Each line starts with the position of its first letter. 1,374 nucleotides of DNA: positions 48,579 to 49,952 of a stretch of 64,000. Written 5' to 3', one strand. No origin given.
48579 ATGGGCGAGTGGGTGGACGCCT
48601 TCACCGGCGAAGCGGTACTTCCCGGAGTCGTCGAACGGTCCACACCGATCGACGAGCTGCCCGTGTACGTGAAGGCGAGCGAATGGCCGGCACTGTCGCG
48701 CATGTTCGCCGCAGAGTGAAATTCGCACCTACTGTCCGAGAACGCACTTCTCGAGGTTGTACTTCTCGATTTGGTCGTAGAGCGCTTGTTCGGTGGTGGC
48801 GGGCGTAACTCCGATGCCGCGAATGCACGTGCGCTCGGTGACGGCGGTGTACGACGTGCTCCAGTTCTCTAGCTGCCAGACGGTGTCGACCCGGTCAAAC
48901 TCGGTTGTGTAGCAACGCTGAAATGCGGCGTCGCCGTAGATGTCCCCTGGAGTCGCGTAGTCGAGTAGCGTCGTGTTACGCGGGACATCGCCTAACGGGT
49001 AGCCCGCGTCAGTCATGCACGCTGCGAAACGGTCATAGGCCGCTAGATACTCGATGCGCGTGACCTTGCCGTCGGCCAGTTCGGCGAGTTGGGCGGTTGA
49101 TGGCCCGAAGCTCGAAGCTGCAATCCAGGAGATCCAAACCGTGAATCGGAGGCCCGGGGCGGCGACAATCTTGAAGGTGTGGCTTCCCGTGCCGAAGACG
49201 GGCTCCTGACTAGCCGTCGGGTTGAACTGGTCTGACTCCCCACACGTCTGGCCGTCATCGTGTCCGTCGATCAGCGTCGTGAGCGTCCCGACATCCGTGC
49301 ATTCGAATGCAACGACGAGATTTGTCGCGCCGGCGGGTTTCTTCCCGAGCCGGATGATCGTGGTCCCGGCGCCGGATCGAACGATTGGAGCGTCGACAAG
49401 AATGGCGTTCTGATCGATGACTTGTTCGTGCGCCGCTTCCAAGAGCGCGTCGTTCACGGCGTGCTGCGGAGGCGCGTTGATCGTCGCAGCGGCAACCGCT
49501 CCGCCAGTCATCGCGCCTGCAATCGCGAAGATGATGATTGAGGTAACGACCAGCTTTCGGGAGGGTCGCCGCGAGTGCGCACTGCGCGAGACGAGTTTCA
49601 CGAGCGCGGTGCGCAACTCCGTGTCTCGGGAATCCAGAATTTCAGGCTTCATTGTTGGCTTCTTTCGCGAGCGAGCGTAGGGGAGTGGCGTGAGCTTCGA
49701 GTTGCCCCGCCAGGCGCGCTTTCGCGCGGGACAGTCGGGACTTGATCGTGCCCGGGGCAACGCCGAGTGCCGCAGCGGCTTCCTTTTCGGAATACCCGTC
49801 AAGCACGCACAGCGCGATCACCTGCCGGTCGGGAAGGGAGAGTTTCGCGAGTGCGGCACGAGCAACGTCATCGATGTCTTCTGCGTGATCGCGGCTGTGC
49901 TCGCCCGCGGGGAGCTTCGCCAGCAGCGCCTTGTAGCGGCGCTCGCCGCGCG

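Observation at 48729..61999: ECF-sigma-linked pair of giant, apparently anchor-less two-module repeat proteins flanking a luciferase-like monooxygenase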

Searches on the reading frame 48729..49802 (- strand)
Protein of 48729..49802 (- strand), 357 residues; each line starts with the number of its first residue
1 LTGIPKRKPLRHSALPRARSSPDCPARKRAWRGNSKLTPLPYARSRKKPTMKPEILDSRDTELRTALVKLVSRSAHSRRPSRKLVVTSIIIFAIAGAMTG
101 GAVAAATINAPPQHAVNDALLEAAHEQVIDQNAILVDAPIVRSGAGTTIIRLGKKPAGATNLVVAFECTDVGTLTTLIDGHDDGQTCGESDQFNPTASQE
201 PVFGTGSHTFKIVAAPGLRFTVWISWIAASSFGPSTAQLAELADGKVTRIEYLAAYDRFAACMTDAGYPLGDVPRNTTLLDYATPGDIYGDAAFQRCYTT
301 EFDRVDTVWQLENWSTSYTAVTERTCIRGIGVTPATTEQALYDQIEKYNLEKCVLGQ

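Call 6: search_protein_families(library=pfam, proteins=[window:48729-49802:-], max_evalue=0.01)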
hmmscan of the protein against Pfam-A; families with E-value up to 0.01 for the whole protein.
window:48729-49802:- (357 aa): 0 families

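Call 12: search_protein_families(library=ncbifam, proteins=[window:48729-49652:-], max_evalue=0.01)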
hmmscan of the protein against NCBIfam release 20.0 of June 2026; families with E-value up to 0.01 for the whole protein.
window:48729-49652:- (307 aa): 0 families
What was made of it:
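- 48729..49652 (-): Single-pass membrane protein, 307 aa, translationally coupled to the sigma gene. A putative anti-sigma factor or sensor. No Pfam or NCBIfam hit (calls 6, 12).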

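Call 18: find_related_loci(query=window:48729-49652:-, collection=genome_contigs, flank=10000)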
Query window:48729-49652:- (307 aa) in genome_contigs; peptide patterns used: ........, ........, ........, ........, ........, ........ (x = any residue, [..] = any of these).
156 stretches matched a pattern, but none encodes a relative of the query by tblastn (E <= 1e-3).
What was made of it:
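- Tried and rejected: A genome_contigs scan with the membrane protein found no relative (call 18).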

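Call 19: find_encoding_contigs(protein=window:48729-49652:-, flank=10000, max_places=6)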
Protein window:48729-49652:- (307 aa): 3 contigs read that carry it; 3 places shown.
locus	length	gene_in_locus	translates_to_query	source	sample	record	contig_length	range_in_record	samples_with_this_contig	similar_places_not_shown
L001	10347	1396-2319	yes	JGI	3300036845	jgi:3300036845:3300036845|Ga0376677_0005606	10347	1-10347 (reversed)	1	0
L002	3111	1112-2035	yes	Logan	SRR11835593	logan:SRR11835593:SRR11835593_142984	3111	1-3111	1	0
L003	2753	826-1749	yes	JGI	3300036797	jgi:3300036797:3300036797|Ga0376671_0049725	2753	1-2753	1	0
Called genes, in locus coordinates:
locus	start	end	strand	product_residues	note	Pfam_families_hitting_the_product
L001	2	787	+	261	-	?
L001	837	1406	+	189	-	PF04542:Sigma70_r2, PF07638:Sigma70_ECF (weak), PF08281:Sigma70_r4_2, PF04545:Sigma70_r4 (weak)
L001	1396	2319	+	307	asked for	-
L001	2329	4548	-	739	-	PF21568:AIMA-like_N, PF22681:Lmo2446-like_N (weak), PF13802:Gal_mutarotas_2, PF01055:Glyco_hydro_31_2nd, PF21365:Glyco_hydro_31_3rd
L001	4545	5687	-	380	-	PF00723:Glyco_hydro_15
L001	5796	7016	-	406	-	PF01547:SBP_bac_1, PF13416:SBP_bac_8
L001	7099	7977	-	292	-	PF00528:BPD_transp_1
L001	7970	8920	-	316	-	PF00528:BPD_transp_1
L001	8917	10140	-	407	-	PF00480:ROK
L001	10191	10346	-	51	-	?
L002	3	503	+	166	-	?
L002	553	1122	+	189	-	PF04542:Sigma70_r2, PF07638:Sigma70_ECF (weak), PF08281:Sigma70_r4_2, PF04545:Sigma70_r4 (weak)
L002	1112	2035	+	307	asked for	-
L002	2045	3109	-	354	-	?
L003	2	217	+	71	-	?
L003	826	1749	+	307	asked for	-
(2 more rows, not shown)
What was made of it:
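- Checked: Membrane protein: 48729-49652 on the minus strand, 307 aa. Its ATG overlaps the end of the sigma gene by 11 nt, and independent gene calls in call 19 give the same coordinates.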

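Call 20: find_homologous_proteins(query=window:48729-49652:-, max_evalue=0.001)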
Query window:48729-49652:- (307 aa): 11 proteins with E <= 0.001 among 4317 candidates.
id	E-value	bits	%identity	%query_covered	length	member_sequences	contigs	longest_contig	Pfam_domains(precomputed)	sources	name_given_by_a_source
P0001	2.7e-190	649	93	100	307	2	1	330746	-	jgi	jgi:hypothetical protein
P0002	8.2e-85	303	54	86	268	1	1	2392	-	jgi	jgi:hypothetical protein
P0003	2.9e-84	301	53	86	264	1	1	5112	-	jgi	jgi:hypothetical protein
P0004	7.8e-79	283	53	86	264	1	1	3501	-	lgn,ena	-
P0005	2.1e-57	213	42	96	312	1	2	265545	-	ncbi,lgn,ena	-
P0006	5.1e-44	169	37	82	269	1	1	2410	-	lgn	-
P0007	7.8e-42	162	38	96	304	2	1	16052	-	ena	-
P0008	8.2e-38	148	36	86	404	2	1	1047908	PF04542.21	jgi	jgi:DNA-directed RNA polymerase specialized sigma24 family protein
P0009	8.6e-38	148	36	85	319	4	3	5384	-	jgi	jgi:hypothetical protein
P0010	6.9e-29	119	31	73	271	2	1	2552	-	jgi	-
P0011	2.2e-22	98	37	55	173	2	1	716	-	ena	-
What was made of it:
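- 48729..49652 (-): Only 11 homologues found (call 20).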

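Call 21: find_encoding_contigs(protein=P0001, flank=10000, max_places=2)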
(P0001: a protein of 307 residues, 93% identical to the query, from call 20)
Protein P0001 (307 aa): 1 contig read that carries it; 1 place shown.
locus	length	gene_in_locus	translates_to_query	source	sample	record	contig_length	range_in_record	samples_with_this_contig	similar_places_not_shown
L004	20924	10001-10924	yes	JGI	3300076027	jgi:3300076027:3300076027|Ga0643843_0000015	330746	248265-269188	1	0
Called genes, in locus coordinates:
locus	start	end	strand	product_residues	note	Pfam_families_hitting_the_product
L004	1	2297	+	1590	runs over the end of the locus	PF13620:CarboxypepD_reg (weak), PF17210:SdrD_B (faint), PF22904:NOMO1-like_2nd (faint), PF17802:SpaA (faint), PF13620:CarboxypepD_reg, PF16709:SCAB-Ig (faint), PF23197:IG_AIR9 (faint)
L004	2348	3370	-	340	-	PF00296:Bac_luciferase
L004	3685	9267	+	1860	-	PF00775:Dioxygenase_C (faint), PF09430:EMC7_beta-sandw (faint), PF13715:CarbopepD_reg_2 (faint), PF17802:SpaA (faint), PF22904:NOMO1-like_2nd (faint), PF13620:CarboxypepD_reg, PF17210:SdrD_B (weak), PF13620:CarboxypepD_reg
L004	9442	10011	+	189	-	PF04542:Sigma70_r2, PF07638:Sigma70_ECF, PF08281:Sigma70_r4_2, PF04545:Sigma70_r4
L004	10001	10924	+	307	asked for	-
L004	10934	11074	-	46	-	-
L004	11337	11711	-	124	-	PF02661:Fic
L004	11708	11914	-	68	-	-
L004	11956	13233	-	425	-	PF06689:zf-C4_ClpX, PF05496:RuvB_N (faint), PF00004:AAA, PF07724:AAA_2, PF07728:AAA_5 (weak), PF13401:AAA_22 (faint), PF10431:ClpB_D2-small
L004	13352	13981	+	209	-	PF04234:CopC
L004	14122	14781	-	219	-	PF00574:CLP_protease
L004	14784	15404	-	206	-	PF00574:CLP_protease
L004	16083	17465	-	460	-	PF05697:Trigger_N, PF05698:Trigger_C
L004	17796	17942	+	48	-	PF10708:DUF2510 (faint)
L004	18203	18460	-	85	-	-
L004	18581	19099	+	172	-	-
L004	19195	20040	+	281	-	PF13349:DUF4097 (weak)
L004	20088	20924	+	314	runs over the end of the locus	PF00005:ABC_tran, PF13304:AAA_21 (weak)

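Call 22: find_encoding_contigs(protein=P0005, flank=10000, max_places=2)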
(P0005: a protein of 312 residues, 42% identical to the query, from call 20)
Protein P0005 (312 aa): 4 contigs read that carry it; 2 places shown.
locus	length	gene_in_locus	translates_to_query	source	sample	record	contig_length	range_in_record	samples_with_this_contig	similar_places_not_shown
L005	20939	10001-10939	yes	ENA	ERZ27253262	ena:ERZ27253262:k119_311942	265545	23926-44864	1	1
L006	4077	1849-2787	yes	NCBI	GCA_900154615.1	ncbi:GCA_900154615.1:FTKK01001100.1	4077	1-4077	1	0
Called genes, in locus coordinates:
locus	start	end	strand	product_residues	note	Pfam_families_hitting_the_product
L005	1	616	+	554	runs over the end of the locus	PF00232:Glyco_hydro_1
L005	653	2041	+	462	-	PF00083:Sugar_tr, PF07690:MFS_1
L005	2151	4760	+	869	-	-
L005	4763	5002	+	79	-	-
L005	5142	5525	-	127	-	-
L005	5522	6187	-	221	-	PF01022:HTH_5 (weak), PF01047:MarR (weak), PF12840:HTH_20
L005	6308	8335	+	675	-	PF01432:Peptidase_M3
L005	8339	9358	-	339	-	PF00296:Bac_luciferase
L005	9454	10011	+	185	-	PF04542:Sigma70_r2, PF08281:Sigma70_r4_2, PF04545:Sigma70_r4 (weak)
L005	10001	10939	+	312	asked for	-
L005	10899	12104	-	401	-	PF03594:BenE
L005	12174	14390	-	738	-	PF21568:AIMA-like_N, PF22681:Lmo2446-like_N (faint), PF13802:Gal_mutarotas_2, PF01055:Glyco_hydro_31_2nd, PF21365:Glyco_hydro_31_3rd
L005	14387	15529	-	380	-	PF00723:Glyco_hydro_15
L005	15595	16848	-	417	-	PF01547:SBP_bac_1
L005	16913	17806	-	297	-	PF00528:BPD_transp_1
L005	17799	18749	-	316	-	PF00528:BPD_transp_1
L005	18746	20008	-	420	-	PF12802:MarR_2 (weak), PF00480:ROK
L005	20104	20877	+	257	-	-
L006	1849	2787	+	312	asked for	-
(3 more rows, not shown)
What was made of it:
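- Tried and rejected: A link to the GH31/GH15 sugar cluster was rejected on synteny (calls 21, 22).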

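Call 23: find_encoding_contigs(protein=P0008, flank=10000, max_places=2)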
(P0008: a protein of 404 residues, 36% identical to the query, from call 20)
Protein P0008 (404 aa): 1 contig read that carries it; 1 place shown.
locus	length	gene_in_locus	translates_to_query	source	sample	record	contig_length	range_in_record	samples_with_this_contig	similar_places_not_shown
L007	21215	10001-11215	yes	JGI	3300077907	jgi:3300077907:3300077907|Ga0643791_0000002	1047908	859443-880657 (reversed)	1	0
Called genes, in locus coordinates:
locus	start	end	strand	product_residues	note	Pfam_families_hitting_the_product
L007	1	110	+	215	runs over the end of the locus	-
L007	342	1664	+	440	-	PF00232:Glyco_hydro_1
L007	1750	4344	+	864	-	PF00133:tRNA-synt_1, PF09334:tRNA-synt_1g (weak), PF00133:tRNA-synt_1, PF08264:Anticodon_1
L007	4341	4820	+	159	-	PF00583:Acetyltransf_1, PF13508:Acetyltransf_7 (weak)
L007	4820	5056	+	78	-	-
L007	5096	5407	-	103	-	-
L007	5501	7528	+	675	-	PF01432:Peptidase_M3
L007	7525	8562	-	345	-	PF00296:Bac_luciferase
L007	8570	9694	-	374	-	PF03594:BenE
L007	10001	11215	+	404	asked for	PF04542:Sigma70_r2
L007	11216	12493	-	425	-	PF06689:zf-C4_ClpX, PF05496:RuvB_N (faint), PF00004:AAA, PF07724:AAA_2, PF07728:AAA_5 (weak), PF13401:AAA_22 (faint), PF10431:ClpB_D2-small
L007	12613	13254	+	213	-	PF04234:CopC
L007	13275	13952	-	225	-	PF00574:CLP_protease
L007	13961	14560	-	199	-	PF00574:CLP_protease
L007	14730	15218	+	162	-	PF12688:TPR_5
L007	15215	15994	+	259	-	PF00106:adh_short, PF08659:KR, PF13561:adh_short_C2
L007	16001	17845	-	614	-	PF01301:Glyco_hydro_35, PF02449:Glyco_hydro_42, PF21317:BetaGal_ABD_1, PF21467:BetaGal_gal-bd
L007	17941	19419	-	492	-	PF01547:SBP_bac_1, PF13416:SBP_bac_8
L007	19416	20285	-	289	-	PF00528:BPD_transp_1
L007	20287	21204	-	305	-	PF00528:BPD_transp_1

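Call 65: predict_structure(alignment_id=A3)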
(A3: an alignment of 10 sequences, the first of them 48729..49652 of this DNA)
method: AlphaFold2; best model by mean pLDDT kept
length: 307 residues; sequences in the alignment: 10
mean_pLDDT: 72.1   pTM: 0.48
mean pLDDT of the five models: 72.1, 72.1, 70.1, 68.8, 66.9
residues with pLDDT >= 90: 20; 70-90: 195; 50-70: 32; < 50: 60
segments of 3 or more residues with pLDDT < 50: 1-13, 15-17, 19-61
pLDDT, mean of each block of 10 residues (from residue 1): 40 48 36 36 35 29 70 81 79 87 84 87 81 69 81 81 84 85 81 88 91 81 70 67 79 88 76 84 84 85 67
secondary structure, 60 per line:
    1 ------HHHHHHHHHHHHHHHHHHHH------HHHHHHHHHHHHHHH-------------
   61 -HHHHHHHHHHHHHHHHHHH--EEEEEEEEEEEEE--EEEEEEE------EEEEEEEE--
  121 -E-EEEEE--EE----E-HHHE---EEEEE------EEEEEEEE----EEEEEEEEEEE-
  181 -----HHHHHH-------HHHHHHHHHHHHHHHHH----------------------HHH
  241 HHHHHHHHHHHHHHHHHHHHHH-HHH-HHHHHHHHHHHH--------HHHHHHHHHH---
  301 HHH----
elements in order: H7-26 H33-47 H62-80 E83-95 E98-104 E111-118 E124-128 E146-150 E157-164 E169-179 H186-191 H199-215 H238-262 H268-279 H288-297
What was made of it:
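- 48729..49652 (-): AF2 model has pLDDT 72, with a beta-sandwich (83-179) and a helical domain (call 65).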

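Call 67: fold_search(model_id=the predicted structure, library=pdb)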
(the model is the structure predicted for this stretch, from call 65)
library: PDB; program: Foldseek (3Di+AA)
matches with E <= 10: 1764; with E <= 0.001: 7
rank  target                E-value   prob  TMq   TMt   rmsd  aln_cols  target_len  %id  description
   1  3afg_A                9.4e-05  1.00  0.25  0.16   6.8       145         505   13  Crystal structure of ProN-Tk-SP from Thermococcus kodakaraensis (released 2010-08-04)
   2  8pdz_A                1.0e-04  0.99  0.15  0.32  11.8       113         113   13  Recombinant Ena3A L-Type endospore appendages (released 2023-11-08)
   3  3afg_B                1.1e-04  1.00  0.23  0.14   5.0       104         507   12  Crystal structure of ProN-Tk-SP from Thermococcus kodakaraensis (released 2010-08-04)
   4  9ues_B                1.2e-04  1.00  0.23  0.18   4.4       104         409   12  Crystal structure of an inactive TKSP mutant in complex with the TKS propeptide (released 2026-02-18)
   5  7jtv_B                3.5e-04  0.92  0.16  0.06  17.5       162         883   13  Structure of IMPa from Pseudomonas aeruginosa in complex with an O-glycopeptide (released 2020-12-16)
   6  9l6r_A                7.3e-04  0.87  0.20  0.10  18.3       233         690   10  double-mutant (K217A & K218A) Vitamin K-dependent gamma-carboxylase in complex with Coagulation factor IX and vitamin  (released 2025-10-08)
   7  6e5c_MODEL_1_A        8.2e-04  1.00  0.20  0.60   3.8        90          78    8  Solution NMR structure of a de novo designed double-stranded beta-helix (released 2018-11-07)
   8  5gu5                  1.1e-03  1.00  0.21  0.49   4.5       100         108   11  Crystal structure of p24gamma2 GOLD domain determined by sulfur-SAD (released 2017-01-25)
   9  9i0y_0                1.1e-03  0.99  0.21  0.43   5.7       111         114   14  Recombinant Ena2A fibers (released 2025-03-12)
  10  7c7d_A                1.3e-03  0.98  0.22  0.14   8.1       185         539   13  Crystal structure of the catalytic unit of thermostable GH87 alpha-1,3-glucanase from Streptomyces thermodiastaticus s (released 2020-11-11)
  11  7ehg_C                1.5e-03  1.00  0.21  0.42   7.7       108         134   23  Crystal Structure of MiXBM (released 2022-03-30)
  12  4qaw_E                1.5e-03  0.99  0.21  0.13   7.7       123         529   13  Structure of modular Xyn30D from Paenibacillus barcinonensis (released 2014-10-08)
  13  9i0y_a                1.6e-03  0.99  0.21  0.43   5.4       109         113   14  Recombinant Ena2A fibers (released 2025-03-12)
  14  4qaw_D                1.6e-03  0.99  0.21  0.13   6.4       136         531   11  Structure of modular Xyn30D from Paenibacillus barcinonensis (released 2014-10-08)
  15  7bhq_D                1.9e-03  0.82  0.17  0.23  25.2       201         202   15  In situ assembled Salmonella FlgD hook cap complex (released 2021-05-05)
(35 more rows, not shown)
